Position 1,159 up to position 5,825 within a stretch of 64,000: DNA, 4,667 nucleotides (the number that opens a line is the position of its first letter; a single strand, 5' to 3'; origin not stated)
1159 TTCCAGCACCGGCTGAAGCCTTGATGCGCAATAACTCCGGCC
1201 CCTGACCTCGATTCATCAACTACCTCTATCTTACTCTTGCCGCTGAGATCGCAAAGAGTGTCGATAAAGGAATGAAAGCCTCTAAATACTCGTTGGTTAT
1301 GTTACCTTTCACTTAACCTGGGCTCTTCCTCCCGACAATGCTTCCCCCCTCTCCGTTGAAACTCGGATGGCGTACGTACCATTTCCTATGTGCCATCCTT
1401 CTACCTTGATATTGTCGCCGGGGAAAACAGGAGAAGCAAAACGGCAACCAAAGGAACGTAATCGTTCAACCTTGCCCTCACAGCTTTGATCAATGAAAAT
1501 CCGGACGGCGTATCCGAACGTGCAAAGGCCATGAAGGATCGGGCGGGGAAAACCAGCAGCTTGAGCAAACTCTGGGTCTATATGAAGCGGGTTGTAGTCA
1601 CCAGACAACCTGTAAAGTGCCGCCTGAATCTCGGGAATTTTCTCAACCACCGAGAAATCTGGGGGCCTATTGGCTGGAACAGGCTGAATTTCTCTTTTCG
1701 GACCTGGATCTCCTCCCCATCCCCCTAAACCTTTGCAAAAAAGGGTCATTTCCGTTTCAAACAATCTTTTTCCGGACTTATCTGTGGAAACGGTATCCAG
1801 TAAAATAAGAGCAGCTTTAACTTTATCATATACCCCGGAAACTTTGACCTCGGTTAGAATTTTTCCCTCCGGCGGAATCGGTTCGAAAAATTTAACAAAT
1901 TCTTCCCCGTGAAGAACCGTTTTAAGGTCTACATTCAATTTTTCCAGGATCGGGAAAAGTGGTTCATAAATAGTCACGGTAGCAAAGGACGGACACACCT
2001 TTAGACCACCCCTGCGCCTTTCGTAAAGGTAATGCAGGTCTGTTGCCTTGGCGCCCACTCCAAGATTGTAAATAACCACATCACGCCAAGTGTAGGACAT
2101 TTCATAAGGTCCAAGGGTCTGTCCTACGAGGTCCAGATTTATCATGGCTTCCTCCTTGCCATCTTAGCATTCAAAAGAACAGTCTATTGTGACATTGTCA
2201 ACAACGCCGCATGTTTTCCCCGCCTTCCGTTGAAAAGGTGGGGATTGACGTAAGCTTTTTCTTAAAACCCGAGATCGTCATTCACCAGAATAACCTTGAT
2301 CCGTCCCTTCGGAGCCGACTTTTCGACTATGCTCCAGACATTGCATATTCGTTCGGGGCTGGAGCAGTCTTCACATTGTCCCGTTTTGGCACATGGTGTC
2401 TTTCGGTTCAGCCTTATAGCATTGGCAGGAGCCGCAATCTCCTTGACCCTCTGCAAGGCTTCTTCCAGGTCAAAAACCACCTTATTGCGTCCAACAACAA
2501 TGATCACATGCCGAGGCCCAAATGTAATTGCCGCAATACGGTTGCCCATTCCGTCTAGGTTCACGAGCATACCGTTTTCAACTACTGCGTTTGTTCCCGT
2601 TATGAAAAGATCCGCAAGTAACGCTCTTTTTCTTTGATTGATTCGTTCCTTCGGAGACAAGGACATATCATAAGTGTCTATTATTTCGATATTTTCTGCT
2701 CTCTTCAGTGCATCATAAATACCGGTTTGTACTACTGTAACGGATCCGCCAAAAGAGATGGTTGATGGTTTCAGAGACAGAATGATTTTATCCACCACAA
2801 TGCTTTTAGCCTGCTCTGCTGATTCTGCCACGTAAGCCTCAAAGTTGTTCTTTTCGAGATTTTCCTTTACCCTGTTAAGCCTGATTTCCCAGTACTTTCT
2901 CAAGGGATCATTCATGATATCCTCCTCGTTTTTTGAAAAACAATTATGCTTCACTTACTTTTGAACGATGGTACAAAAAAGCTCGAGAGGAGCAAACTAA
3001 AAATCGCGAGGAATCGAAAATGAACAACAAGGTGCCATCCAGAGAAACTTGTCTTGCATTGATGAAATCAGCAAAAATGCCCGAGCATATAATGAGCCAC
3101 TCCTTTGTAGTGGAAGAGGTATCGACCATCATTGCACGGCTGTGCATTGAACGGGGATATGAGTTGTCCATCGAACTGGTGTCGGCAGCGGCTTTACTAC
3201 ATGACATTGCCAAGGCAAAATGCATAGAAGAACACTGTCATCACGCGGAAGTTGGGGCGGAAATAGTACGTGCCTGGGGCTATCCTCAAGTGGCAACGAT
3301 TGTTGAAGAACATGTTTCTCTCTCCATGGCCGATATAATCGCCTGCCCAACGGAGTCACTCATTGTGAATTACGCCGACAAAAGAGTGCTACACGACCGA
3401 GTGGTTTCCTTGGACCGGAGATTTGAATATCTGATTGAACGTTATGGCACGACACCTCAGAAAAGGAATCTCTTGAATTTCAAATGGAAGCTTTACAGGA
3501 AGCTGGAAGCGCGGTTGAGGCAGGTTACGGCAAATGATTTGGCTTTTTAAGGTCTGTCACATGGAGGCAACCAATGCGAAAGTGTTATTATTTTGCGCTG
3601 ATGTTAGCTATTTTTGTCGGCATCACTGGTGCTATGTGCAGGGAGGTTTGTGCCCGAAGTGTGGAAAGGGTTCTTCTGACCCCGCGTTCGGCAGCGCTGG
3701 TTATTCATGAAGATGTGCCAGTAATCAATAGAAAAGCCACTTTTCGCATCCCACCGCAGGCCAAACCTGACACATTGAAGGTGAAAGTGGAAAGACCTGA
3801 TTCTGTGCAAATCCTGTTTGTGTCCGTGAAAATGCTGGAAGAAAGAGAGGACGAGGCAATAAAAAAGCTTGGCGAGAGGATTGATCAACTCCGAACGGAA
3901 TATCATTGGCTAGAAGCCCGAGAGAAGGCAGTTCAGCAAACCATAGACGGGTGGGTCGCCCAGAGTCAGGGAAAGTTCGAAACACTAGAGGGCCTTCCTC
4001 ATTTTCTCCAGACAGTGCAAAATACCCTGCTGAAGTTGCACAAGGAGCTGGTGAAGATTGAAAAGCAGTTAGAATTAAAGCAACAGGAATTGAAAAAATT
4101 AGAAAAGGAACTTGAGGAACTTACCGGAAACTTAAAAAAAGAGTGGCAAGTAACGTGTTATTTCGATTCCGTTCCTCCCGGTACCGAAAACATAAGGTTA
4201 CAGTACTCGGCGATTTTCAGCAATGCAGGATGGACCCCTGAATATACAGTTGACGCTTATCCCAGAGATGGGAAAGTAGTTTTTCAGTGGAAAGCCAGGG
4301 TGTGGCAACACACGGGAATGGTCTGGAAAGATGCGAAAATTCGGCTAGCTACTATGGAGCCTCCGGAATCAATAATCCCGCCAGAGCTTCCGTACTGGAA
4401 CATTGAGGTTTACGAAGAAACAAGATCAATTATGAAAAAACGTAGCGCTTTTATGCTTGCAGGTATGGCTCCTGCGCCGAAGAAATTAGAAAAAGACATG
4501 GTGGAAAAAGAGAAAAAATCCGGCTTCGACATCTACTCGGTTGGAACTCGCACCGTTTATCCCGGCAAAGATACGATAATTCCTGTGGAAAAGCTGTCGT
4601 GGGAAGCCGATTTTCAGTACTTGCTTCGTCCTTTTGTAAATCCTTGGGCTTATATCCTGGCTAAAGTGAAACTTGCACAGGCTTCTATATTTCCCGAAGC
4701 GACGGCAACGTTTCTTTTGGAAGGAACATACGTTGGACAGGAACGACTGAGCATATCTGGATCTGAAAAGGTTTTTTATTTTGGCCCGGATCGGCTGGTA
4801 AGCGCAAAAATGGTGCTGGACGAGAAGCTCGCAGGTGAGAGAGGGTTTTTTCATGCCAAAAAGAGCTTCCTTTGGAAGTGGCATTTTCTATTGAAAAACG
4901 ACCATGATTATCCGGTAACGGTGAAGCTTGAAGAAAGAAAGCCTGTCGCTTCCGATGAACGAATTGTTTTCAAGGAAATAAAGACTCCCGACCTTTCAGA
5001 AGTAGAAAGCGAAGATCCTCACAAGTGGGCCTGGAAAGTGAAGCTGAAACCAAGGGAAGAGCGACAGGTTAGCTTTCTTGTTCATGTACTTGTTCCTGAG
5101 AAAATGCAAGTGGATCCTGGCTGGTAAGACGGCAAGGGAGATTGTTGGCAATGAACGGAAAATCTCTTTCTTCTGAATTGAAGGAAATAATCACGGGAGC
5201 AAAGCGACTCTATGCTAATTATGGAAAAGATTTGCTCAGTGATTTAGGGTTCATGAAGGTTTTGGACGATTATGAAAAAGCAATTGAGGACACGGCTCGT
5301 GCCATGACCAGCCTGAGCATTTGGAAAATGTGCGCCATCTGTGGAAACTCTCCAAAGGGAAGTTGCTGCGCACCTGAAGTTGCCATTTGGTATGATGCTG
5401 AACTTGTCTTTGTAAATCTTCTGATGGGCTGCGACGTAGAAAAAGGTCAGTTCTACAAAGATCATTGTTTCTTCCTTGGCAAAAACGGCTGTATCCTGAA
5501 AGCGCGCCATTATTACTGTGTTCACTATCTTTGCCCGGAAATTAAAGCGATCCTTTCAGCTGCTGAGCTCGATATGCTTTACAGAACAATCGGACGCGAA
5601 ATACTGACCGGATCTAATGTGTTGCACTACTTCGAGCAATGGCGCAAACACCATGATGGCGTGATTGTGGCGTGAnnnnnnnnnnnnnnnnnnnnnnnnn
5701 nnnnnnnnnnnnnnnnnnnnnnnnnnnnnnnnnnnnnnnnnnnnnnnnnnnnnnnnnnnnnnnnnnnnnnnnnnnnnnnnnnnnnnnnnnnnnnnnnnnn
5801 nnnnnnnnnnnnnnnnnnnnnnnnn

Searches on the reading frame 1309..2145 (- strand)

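Call 10: search_protein_families(library=pfam, proteins=[window:1309-2145:-])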
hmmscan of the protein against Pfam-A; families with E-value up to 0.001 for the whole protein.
window:1309-2145:- (278 aa): 3 families
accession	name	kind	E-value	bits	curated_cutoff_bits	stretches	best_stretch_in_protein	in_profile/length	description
PF01575.25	MaoC_dehydratas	-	6.5e-32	110.2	27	1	158-259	6-108/123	MaoC like domain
PF22622.2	MFE-2_hydrat-2_N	-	4.4e-31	107.8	27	1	17-139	2-130/130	MFE-2 hydratase 2 N-terminal domain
PF13452.11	FAS1_DH_region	-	4.5e-10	40.2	22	1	44-130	43-131/132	FAS1-like, dehydratase domain region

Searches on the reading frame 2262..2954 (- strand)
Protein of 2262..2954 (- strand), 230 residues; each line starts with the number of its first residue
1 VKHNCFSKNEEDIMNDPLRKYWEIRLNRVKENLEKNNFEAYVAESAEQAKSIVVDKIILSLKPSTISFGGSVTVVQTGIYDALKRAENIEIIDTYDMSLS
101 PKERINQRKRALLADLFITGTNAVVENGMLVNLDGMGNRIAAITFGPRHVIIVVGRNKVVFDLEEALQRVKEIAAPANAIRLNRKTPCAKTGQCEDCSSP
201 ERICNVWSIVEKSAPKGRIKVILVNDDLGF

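Call 10: search_protein_families(library=pfam, proteins=[window:2262-2954:-])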
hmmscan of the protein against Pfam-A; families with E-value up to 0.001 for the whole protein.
window:2262-2954:- (230 aa): 1 family
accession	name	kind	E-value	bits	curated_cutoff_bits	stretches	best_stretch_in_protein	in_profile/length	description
PF02589.21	LUD_dom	-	2.8e-50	171.1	22.6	1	27-224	2-189/189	LUD domain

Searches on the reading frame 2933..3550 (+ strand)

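Call 10: search_protein_families(library=pfam, proteins=[window:2933-3550:+])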
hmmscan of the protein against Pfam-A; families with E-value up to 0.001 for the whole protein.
window:2933-3550:+ (205 aa): 1 family
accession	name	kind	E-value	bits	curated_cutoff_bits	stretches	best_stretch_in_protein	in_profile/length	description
PF01966.28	HD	-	3.5e-12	47.1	22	1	62-150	7-112/116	HD domain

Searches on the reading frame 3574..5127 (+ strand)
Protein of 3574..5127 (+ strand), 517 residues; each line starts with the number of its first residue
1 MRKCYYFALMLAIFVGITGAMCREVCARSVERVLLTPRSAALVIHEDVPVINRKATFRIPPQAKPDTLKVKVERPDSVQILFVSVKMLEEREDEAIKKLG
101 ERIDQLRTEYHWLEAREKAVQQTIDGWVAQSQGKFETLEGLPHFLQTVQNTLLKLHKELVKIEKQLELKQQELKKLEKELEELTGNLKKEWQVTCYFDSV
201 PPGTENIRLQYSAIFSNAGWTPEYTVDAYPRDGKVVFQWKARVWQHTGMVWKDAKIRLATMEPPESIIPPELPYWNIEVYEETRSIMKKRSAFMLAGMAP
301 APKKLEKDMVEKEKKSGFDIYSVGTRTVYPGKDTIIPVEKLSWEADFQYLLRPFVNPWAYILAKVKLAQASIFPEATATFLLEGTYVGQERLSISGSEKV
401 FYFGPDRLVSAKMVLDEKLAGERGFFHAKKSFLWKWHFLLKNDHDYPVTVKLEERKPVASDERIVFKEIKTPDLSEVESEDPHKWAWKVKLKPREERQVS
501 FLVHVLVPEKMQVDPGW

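Call 10: search_protein_families(library=pfam, proteins=[window:3574-5127:+])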
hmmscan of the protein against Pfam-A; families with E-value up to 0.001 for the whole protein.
window:3574-5127:+ (517 aa): 3 families
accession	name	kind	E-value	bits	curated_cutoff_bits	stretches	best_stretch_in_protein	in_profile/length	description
PF13598.12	DUF4139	-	4e-39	134.9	31.8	1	209-509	1-205/205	Domain of unknown function (DUF4139)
PF13600.11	DUF4140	-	2.7e-07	31.4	27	1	57-126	28-97/98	N-terminal domain of unknown function (DUF4140)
PF25541.1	TBCA_PH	-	0.0002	21.5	27.8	1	92-194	17-115/139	PH domain-containing proteins, TBCA domain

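Call 71: search_protein_families(library=ncbifam, proteins=[window:3574-5127:+], max_evalue=0.01)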
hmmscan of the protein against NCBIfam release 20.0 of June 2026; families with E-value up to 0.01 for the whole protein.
window:3574-5127:+ (517 aa): 8 families
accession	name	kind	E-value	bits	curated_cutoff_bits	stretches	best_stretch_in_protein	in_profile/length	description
TIGR02231.1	TIGR02231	subfamily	5.2e-33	114.5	112.6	1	46-513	32-523/524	mucoidy inhibitor MuiA family protein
NF045487.1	ASRP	equivalog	3.1e-06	26.1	300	1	91-189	146-447/593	archaea-specific SMC-related protein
NF041034.1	Rad50_Sulf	equivalog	0.0002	19.4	1000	1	92-194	602-700/872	DNA double-strand break repair ATPase Rad50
NF033916.0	antiphage_ZorA_3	subfamily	0.00039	19.4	250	1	77-191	300-417/509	anti-phage ZorAB system protein ZorA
TIGR04523.1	Mplasa_alph_rch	subfamily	0.0015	16.6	270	1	88-187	406-505/745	helix-rich protein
TIGR02168.1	SMC_prok_B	equivalog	0.0016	16.2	567.35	1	90-187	256-353/1181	chromosome segregation protein SMC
TIGR02169.1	SMC_prok_A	equivalog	0.0042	14.8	729.4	1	89-188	688-790/1165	chromosome segregation protein SMC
NF003034.1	PRK03918.1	equivalog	0.0072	14.3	700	0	86-185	244-728/878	DNA double-strand break repair ATPase Rad50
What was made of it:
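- Tried and rejected: No Pfam or NCBIfam hit (calls 10, 71).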

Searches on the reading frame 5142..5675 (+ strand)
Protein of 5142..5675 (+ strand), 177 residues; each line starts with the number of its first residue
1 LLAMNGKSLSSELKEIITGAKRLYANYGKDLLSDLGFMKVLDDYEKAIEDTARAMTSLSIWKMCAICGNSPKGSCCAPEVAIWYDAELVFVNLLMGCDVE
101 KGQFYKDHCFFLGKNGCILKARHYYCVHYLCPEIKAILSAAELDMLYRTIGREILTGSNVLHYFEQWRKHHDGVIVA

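Call 10: search_protein_families(library=pfam, proteins=[window:5142-5675:+])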
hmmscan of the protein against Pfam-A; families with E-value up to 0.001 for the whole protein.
window:5142-5675:+ (177 aa): 0 families

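Call 25: find_homologous_proteins(query=window:5151-5672:+, max_evalue=0.00001)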
Query seq(174 aa) (174 aa): 11 proteins with E <= 0.00001 among 41 candidates.
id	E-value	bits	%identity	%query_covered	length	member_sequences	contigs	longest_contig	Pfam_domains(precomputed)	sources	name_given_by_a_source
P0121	7.4e-116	402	99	100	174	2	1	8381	-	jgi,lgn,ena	-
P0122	2.2e-49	186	51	90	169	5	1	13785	-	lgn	-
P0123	1.9e-47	179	55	82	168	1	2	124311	-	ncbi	-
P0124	4.5e-46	175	51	87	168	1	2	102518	-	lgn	-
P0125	3.7e-44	169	48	86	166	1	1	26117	-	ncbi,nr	ncbi:MAG: hypothetical protein N2260_00535 [Syntrophobacterales bacterium]|nr:hypothetical protein [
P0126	6.2e-44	168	53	75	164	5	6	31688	-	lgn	-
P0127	2.1e-43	166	46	94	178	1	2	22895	-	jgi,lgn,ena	-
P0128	4.4e-42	162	48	85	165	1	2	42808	-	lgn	-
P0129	2.1e-24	104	37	86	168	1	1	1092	-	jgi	jgi:hypothetical protein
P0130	1.0e-23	102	37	83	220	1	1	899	-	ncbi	-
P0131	3.5e-19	87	33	84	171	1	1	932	-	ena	-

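Call 26: find_encoding_contigs(protein=P0123, flank=4000, max_places=2)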
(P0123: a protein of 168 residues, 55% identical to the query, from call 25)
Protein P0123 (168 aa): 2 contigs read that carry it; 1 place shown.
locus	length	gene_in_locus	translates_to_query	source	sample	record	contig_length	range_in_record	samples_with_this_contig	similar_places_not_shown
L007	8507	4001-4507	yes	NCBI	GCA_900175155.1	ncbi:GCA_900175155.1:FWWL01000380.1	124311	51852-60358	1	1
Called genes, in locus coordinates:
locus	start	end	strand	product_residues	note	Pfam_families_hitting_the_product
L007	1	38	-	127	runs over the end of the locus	PF06397:Desulfoferrod_N, PF01880:Desulfoferrodox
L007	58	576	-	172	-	PF00578:AhpC-TSA, PF08534:Redoxin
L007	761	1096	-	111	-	PF02943:FeThRed_B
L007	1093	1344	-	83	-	PF00462:Glutaredoxin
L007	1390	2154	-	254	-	PF09674:DUF2400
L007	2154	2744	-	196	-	PF02525:Flavodoxin_2, PF03358:FMN_red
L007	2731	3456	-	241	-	PF00027:cNMP_binding, PF13545:HTH_Crp_2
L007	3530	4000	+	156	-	PF13668:Ferritin_2 (faint), PF02915:Rubrerythrin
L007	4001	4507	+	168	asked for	-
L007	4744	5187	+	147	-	-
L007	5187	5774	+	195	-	PF12917:YfbR-like, PF13023:HD_3, PF01966:HD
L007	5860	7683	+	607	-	PF06480:FtsH_ext, PF06068:TIP49 (weak), PF00004:AAA, PF07728:AAA_5 (weak), PF17862:AAA_lid_3, PF01434:Peptidase_M41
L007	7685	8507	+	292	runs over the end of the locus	PF00809:Pterin_bind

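Call 27: find_encoding_contigs(protein=P0124, flank=4000, max_places=2)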
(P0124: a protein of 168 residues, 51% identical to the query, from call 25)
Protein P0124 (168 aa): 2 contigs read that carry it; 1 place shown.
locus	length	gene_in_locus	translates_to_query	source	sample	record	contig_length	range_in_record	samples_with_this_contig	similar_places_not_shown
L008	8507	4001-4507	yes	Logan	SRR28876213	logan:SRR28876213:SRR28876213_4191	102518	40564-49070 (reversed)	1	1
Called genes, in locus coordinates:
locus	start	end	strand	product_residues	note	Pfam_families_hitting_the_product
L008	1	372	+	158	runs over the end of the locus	PF14489:QueF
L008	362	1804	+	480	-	PF01225:Mur_ligase, PF08245:Mur_ligase_M, PF02875:Mur_ligase_C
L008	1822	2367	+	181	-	PF02677:QueH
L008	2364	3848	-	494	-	PF02310:B12-binding, PF04055:Radical_SAM, PF13282:DUF4070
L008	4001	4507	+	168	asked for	-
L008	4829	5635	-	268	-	PF05057:DUF676, PF12697:Abhydrolase_6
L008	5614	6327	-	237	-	PF00702:Hydrolase, PF13419:HAD_2, PF13242:Hydrolase_like (weak)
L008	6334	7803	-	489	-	PF00303:Thymidylat_synt, PF14251:PterinBD-DUF4346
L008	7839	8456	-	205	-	PF00383:dCMP_cyt_deam_1, PF14437:MafB19-deam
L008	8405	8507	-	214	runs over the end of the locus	PF13510:Fer2_4, PF00037:Fer4 (faint), PF12838:Fer4_7 (weak)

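Call 28: find_encoding_contigs(protein=P0125, flank=4000, max_places=2)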
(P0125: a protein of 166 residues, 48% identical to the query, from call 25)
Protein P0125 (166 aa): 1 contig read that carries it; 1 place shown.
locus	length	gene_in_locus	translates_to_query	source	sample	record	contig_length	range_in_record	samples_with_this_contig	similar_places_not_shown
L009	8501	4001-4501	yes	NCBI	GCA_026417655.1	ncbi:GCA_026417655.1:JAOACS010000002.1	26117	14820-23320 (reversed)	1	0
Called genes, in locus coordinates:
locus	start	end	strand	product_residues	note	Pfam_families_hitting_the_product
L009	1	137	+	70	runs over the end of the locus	PF00313:CSD, PF08206:OB_RNB (faint)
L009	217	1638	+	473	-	PF12390:Se-cys_synth_N, PF03841:SelA, PF00266:Aminotran_5 (faint)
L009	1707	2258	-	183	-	-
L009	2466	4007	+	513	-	PF13598:DUF4139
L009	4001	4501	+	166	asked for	-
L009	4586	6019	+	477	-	PF01225:Mur_ligase, PF08245:Mur_ligase_M, PF02875:Mur_ligase_C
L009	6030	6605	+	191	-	PF02677:QueH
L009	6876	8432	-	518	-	PF00117:GATase, PF07722:Peptidase_C26, PF02540:NAD_synthase (weak), PF03054:tRNA_Me_trans (faint), PF00958:GMP_synt_C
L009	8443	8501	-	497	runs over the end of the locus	PF00478:IMPDH, PF00571:CBS, PF01070:FMN_dh, PF00571:CBS, PF03060:NMO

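Call 40: search_protein_families(library=pfam, proteins=[window:5151-5672:+], max_evalue=0.01)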
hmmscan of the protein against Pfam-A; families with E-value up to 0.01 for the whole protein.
seq(174 aa): 0 families

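Call 71: search_protein_families(library=ncbifam, proteins=[window:5151-5672:+], max_evalue=0.01)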
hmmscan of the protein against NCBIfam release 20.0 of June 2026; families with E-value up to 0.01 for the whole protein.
seq(174 aa): 0 families

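Call 84: find_encoding_contigs(protein=P0126, flank=2500, max_places=6)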
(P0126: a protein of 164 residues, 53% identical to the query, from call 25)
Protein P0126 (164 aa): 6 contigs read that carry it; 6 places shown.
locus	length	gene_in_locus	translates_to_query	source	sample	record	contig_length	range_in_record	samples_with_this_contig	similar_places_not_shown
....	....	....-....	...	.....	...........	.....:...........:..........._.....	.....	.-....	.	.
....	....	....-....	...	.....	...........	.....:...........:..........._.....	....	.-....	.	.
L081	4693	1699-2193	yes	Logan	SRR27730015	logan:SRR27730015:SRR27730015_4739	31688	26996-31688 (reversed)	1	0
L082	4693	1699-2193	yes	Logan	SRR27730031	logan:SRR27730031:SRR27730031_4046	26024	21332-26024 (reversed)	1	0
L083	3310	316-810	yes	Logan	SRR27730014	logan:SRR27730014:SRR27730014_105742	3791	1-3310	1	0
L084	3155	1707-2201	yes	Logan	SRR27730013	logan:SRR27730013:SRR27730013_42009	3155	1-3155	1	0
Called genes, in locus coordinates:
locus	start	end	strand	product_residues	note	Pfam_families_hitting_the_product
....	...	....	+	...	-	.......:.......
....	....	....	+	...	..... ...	-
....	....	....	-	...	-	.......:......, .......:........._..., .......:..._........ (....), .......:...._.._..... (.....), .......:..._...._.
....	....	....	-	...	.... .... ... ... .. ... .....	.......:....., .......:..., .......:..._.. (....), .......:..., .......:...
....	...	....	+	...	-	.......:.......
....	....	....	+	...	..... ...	-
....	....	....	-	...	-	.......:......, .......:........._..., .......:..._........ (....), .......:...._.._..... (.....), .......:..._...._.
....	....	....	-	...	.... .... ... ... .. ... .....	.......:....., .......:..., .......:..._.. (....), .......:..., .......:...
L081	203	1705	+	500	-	PF13598:DUF4139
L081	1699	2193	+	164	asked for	-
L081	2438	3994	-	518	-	PF00117:GATase, PF07722:Peptidase_C26, PF02540:NAD_synthase (weak), PF03054:tRNA_Me_trans (faint), PF00958:GMP_synt_C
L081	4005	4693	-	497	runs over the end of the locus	PF00478:IMPDH, PF00571:CBS, PF01070:FMN_dh (weak), PF00571:CBS, PF03060:NMO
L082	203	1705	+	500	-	PF13598:DUF4139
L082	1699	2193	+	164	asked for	-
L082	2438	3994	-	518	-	PF00117:GATase, PF07722:Peptidase_C26, PF02540:NAD_synthase (weak), PF03054:tRNA_Me_trans (faint), PF00958:GMP_synt_C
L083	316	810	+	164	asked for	-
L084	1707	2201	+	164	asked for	-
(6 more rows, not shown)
